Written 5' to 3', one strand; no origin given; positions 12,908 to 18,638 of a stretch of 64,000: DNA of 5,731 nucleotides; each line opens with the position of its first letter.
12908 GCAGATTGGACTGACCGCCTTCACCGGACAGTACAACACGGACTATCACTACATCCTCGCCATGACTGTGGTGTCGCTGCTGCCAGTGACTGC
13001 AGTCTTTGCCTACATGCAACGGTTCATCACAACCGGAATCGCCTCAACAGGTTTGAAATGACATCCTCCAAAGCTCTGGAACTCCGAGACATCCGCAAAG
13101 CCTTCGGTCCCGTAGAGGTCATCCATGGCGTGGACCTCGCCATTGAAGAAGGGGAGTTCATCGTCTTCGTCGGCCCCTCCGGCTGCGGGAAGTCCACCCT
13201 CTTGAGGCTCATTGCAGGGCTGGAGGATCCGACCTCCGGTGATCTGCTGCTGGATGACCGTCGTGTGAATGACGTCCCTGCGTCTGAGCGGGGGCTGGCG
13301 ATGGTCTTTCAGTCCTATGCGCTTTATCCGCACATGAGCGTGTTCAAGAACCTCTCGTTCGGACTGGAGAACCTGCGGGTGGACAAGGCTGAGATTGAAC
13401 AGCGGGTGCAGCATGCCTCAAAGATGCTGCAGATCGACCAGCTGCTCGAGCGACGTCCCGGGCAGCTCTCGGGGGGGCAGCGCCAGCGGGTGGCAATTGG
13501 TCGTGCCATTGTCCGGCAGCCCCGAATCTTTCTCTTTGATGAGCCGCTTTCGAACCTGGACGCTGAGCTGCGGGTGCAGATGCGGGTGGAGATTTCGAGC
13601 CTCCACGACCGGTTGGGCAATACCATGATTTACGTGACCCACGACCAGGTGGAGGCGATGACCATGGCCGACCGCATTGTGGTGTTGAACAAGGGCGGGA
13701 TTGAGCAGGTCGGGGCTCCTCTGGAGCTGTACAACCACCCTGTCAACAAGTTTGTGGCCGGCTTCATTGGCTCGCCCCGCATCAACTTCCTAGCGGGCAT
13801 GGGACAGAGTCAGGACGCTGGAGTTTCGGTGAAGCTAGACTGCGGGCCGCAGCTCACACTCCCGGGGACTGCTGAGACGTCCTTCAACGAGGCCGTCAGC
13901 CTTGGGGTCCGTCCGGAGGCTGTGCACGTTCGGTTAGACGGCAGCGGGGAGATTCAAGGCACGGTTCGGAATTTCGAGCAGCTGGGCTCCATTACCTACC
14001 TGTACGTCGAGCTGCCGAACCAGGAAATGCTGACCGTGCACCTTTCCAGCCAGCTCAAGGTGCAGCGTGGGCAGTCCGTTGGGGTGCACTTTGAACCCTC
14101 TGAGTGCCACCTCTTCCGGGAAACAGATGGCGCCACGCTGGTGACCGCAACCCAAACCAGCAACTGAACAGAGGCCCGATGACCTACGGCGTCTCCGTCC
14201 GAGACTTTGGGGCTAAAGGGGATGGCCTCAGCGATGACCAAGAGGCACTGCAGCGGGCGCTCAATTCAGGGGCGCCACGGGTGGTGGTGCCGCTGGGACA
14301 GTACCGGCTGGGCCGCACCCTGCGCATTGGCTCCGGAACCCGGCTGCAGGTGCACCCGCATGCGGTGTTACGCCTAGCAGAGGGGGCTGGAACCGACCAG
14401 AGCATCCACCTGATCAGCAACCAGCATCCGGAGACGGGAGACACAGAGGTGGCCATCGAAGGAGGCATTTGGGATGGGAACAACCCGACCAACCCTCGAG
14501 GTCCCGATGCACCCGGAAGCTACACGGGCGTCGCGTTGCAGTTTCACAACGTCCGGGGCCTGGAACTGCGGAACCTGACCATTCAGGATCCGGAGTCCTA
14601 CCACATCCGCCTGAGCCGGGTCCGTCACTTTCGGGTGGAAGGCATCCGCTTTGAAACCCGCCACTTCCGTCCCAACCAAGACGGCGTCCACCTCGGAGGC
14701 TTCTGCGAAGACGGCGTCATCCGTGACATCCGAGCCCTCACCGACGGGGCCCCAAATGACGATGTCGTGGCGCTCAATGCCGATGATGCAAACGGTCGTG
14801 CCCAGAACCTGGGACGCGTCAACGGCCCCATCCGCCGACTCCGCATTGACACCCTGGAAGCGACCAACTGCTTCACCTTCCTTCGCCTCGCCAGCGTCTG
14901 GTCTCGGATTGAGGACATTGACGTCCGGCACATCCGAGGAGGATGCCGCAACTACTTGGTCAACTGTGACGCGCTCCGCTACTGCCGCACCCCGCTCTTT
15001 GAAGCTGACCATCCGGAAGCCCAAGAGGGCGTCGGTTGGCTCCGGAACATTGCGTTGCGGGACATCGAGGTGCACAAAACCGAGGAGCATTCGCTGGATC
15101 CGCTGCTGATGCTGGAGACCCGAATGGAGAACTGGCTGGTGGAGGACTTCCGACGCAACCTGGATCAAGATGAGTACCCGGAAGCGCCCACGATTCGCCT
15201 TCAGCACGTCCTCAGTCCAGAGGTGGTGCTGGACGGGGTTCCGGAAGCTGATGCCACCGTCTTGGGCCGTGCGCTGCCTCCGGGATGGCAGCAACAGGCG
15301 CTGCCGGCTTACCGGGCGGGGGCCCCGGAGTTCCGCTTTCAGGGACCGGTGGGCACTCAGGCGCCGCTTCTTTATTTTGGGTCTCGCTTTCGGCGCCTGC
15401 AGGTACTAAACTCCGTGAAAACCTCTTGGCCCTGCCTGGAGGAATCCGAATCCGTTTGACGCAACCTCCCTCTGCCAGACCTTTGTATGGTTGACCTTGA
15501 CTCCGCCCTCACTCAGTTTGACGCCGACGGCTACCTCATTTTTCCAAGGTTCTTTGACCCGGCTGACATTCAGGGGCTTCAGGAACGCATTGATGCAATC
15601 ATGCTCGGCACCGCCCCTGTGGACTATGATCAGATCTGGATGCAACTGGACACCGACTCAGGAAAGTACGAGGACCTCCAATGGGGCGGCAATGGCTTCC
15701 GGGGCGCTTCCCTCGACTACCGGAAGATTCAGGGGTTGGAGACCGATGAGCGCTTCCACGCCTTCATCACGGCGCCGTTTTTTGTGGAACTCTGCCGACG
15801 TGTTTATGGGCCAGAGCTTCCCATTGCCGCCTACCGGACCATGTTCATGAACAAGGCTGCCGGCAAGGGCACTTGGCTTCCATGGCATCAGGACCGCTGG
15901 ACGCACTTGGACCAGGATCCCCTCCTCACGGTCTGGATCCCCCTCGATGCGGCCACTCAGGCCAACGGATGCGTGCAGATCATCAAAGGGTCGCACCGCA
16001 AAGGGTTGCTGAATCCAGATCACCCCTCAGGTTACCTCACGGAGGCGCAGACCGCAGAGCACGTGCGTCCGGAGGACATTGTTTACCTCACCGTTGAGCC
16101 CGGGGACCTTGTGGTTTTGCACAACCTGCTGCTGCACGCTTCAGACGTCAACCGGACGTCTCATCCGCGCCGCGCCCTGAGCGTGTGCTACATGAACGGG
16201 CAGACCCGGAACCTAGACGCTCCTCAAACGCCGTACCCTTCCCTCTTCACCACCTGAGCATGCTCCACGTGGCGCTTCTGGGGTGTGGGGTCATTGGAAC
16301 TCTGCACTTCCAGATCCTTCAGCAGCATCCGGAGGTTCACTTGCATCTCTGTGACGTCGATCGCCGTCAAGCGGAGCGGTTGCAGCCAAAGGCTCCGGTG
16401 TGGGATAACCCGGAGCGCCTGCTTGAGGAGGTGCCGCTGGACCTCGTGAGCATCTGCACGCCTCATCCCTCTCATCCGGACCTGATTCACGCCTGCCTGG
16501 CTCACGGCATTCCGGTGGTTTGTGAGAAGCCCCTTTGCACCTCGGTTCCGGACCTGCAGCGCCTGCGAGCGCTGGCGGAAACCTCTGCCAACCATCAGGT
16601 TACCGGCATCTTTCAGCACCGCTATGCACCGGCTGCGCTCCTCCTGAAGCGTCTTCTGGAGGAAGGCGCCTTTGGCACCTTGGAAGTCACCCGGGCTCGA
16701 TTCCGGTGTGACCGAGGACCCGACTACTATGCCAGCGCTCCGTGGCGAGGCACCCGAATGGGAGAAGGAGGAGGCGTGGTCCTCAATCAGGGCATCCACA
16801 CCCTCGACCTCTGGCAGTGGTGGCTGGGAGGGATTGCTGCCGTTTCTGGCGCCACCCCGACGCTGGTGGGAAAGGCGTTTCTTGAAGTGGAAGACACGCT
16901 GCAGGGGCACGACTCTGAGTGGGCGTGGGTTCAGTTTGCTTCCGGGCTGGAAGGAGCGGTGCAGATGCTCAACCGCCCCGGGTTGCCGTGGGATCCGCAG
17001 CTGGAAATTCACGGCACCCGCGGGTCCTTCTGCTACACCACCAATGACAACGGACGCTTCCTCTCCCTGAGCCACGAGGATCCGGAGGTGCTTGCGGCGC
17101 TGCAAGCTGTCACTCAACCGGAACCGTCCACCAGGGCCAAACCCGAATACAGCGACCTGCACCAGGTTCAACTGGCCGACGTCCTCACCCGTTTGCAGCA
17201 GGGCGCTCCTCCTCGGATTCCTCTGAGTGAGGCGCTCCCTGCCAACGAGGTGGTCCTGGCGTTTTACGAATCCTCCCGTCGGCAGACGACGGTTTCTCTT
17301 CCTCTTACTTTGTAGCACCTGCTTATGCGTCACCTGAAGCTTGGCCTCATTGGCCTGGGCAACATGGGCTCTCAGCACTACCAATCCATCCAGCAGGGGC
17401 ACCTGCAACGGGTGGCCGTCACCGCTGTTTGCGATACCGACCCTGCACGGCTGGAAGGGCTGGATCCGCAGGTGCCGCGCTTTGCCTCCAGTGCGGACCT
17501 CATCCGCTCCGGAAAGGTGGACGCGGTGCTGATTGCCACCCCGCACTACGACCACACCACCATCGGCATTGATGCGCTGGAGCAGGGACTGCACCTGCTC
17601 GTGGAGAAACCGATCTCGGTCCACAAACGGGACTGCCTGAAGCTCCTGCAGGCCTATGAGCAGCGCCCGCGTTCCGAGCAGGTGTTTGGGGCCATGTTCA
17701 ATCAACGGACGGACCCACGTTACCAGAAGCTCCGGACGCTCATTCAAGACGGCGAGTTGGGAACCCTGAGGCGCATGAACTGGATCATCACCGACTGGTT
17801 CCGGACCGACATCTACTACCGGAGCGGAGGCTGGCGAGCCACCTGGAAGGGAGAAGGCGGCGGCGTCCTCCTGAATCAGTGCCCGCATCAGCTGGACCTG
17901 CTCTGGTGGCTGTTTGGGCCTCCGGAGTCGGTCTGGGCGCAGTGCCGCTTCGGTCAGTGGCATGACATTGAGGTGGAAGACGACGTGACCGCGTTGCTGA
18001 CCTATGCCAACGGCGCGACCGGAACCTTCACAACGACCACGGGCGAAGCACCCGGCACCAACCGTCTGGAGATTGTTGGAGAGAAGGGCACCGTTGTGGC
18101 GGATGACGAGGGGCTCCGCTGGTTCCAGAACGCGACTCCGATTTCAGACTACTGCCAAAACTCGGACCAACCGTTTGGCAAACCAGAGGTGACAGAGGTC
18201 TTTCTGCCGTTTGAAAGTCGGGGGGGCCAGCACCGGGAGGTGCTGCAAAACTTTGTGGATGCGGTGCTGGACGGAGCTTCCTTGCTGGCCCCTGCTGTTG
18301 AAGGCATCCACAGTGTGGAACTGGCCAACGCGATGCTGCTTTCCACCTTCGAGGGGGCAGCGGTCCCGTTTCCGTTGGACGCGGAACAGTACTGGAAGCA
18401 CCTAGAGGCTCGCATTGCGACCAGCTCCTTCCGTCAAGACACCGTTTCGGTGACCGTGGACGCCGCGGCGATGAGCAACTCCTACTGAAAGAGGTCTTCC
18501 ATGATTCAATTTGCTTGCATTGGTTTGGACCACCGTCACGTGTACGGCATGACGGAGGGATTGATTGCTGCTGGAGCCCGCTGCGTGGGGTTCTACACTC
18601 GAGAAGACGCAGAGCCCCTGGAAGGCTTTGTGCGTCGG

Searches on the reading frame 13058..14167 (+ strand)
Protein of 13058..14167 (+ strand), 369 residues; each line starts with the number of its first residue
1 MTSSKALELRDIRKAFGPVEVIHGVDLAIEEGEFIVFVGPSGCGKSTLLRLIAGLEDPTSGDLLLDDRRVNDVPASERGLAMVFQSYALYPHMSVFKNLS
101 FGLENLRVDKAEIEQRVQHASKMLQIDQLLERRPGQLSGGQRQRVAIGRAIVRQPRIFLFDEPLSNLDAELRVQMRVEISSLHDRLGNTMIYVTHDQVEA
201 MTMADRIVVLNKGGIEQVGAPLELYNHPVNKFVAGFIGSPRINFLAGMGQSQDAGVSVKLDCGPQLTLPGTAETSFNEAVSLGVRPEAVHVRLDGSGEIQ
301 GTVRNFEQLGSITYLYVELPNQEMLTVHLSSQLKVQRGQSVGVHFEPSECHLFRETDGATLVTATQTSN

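Call 18: search_protein_families(library=pfam, proteins=[window:13058-14167:+], max_evalue=0.001)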
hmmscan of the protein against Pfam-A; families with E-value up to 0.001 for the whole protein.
window:13058-14167:+ (369 aa): 5 families
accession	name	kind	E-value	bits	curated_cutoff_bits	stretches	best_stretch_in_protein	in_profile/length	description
PF00005.33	ABC_tran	-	7.4e-36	124.2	25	1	23-164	2-136/137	ABC transporter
PF08402.16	TOBE_2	-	1e-14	54.8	21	1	282-353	1-76/76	TOBE domain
PF13304.12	AAA_21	-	1.2e-05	26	27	0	34-68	1-37/304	AAA domain, putative AbiEii toxin, Type IV TA system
PF17912.7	OB_MalK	-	2e-05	25.8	27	1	238-288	1-52/53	MalK OB fold domain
PF03459.23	TOBE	-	0.00015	22.3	22.3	1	299-352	7-64/64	TOBE domain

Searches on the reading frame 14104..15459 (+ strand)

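Call 18: search_protein_families(library=pfam, proteins=[window:14104-15459:+], max_evalue=0.001)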
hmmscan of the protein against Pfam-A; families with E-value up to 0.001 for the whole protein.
window:14104-15459:+ (451 aa): 2 families
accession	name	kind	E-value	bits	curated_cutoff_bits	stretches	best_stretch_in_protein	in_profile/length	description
PF12708.12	Pect-lyase_RHGA_epim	-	2.2e-09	37.8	27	1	30-92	2-71/213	Rhamnogalacturonase A/epimerase, pectate lyase-like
PF00295.23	Glyco_hydro_28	-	0.00015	21.4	22.9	1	77-199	29-148/324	Glycosyl hydrolases family 28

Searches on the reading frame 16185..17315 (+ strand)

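Call 18: search_protein_families(library=pfam, proteins=[window:16185-17315:+], max_evalue=0.001)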
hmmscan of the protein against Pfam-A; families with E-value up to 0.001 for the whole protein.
window:16185-17315:+ (376 aa): 5 families
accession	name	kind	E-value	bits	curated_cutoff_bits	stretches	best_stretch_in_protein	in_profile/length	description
PF22725.1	GFO_IDH_MocA_C3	-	1.4e-20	73.9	27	1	154-282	4-123/124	GFO/IDH/MocA C-terminal domain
PF01408.29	GFO_IDH_MocA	-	7.4e-20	72.3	24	1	28-134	2-112/120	Oxidoreductase family, NAD-binding Rossmann fold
PF02894.22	GFO_IDH_MocA_C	-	3.4e-17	63.4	22.9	1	155-372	1-218/218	Oxidoreductase family, C-terminal alpha/beta domain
PF03447.22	NAD_binding_3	-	5.4e-07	30.8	24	1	33-135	1-110/116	Homoserine dehydrogenase, NAD binding domain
PF03435.24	Sacchrp_dh_NADP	-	2e-05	25.4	25.1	1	29-121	1-100/129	Saccharopine dehydrogenase NADP binding domain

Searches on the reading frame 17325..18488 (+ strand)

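Call 18: search_protein_families(library=pfam, proteins=[window:17325-18488:+], max_evalue=0.001)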
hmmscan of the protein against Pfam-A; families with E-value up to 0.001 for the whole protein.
window:17325-18488:+ (387 aa): 3 families
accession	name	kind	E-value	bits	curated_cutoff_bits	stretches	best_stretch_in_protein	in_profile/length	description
PF22725.1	GFO_IDH_MocA_C3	-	7.5e-34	116.8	27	1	133-257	1-123/124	GFO/IDH/MocA C-terminal domain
PF02894.22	GFO_IDH_MocA_C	-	2e-27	96.9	22.9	1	138-348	2-217/218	Oxidoreductase family, C-terminal alpha/beta domain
PF01408.29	GFO_IDH_MocA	-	1.7e-20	74.4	24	1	5-115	2-113/120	Oxidoreductase family, NAD-binding Rossmann fold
